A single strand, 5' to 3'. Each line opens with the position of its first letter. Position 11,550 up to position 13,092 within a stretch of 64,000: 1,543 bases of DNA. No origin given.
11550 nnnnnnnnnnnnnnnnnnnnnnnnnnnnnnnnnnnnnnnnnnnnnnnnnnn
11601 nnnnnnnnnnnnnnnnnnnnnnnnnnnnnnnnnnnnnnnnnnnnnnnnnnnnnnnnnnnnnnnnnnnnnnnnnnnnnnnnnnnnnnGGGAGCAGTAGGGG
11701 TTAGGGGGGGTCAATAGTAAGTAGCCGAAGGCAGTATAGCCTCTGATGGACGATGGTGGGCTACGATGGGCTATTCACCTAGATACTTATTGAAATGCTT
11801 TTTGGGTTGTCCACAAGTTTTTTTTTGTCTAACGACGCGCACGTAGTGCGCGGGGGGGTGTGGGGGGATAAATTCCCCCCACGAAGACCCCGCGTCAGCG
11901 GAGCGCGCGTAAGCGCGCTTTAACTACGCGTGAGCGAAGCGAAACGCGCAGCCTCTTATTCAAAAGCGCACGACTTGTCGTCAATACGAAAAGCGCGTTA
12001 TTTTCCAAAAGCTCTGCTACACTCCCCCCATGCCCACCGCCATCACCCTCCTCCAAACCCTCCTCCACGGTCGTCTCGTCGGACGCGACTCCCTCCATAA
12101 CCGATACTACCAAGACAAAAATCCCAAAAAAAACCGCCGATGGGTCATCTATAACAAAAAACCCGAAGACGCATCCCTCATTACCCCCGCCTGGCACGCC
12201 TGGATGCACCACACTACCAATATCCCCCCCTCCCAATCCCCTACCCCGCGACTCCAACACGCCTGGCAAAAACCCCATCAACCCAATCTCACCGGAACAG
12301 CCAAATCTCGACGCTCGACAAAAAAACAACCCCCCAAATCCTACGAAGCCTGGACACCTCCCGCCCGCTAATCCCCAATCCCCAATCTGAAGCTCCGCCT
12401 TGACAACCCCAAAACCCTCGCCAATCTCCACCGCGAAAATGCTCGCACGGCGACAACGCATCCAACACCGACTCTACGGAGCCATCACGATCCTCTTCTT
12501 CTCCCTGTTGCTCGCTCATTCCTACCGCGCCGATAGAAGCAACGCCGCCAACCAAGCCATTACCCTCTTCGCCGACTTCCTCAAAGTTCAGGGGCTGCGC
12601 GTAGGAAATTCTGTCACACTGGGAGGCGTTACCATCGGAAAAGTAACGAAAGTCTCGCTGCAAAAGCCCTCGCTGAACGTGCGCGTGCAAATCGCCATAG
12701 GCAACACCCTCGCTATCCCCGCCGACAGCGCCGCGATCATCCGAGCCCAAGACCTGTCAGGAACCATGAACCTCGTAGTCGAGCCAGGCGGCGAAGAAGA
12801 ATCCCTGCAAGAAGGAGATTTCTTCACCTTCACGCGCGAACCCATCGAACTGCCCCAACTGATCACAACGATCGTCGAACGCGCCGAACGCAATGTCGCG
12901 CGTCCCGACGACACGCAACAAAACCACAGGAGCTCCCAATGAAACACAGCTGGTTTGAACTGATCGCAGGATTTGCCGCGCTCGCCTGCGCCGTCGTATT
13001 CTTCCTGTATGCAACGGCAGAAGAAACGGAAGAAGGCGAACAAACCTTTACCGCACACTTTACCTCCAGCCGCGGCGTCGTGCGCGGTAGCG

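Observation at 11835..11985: Novel ~140-bp dispersed intergenic repeat family (three copies in 64 kb) with conserved hairpins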

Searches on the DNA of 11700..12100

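Call 21: search_rna_families(source=window, start=11700, end=12100, threshold=evalue, max_evalue=10)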
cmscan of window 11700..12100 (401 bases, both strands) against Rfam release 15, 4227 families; matches with E-value up to 10: 5.
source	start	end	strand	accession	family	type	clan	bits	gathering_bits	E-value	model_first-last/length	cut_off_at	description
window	11855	11880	-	RF01785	blv_FSE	Cis-reg; frameshift_element;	-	16.7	34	1.3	1-27/27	no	ribosomal frameshift site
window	11831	11923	+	RF02647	Cis52_sRNA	Gene; sRNA;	-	16.6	56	0.56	33-119/179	no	Ruegeria cis52 sRNA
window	11837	11880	-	RF00192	BLV_package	Cis-reg;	-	16.3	70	0.4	1-55/55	no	Bovine leukaemia virus RNA packaging signal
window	11834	11938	+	RF00970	mir-648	Gene; miRNA;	-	15.6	84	2.4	1-84/84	no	mir-648 microRNA precursor family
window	11901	11924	-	RF01356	CRISPR-DR28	Gene; CRISPR;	-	15.1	35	6.9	1-24/24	no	CRISPR RNA direct repeat element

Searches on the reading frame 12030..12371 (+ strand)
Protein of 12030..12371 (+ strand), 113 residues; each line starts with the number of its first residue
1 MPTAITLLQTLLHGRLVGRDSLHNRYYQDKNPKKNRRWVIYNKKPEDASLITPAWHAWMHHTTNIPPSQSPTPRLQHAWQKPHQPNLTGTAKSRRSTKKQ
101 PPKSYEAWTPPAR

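Call 33: search_protein_families(library=pfam, proteins=[window:12030-12371:+], max_evalue=0.001)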
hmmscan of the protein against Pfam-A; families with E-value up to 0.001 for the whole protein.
window:12030-12371:+ (113 aa): 1 family
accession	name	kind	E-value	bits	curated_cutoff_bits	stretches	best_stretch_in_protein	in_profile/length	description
PF05071.21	NDUFA12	-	5.8e-25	88.4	23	1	14-110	1-98/98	NADH ubiquinone oxidoreductase subunit NDUFA12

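Call 34: find_encoding_contigs(protein=window:12030-12371:+, flank=10000, max_places=10)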
Protein window:12030-12371:+ (113 aa): no gene with exactly this product is on record in the collection.

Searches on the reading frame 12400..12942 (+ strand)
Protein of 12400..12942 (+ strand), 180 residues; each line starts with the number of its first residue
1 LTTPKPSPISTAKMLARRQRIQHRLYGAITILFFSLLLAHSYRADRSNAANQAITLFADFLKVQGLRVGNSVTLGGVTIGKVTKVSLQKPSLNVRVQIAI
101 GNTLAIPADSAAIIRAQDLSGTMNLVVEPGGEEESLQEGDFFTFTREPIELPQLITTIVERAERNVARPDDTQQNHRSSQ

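Call 33: search_protein_families(library=pfam, proteins=[window:12400-12942:+], max_evalue=0.001)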
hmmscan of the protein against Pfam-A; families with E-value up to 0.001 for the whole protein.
window:12400-12942:+ (180 aa): 1 family
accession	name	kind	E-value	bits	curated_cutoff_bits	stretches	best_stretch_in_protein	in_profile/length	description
PF02470.25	MlaD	-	3.1e-12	47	25.1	1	54-130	3-81/81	MlaD protein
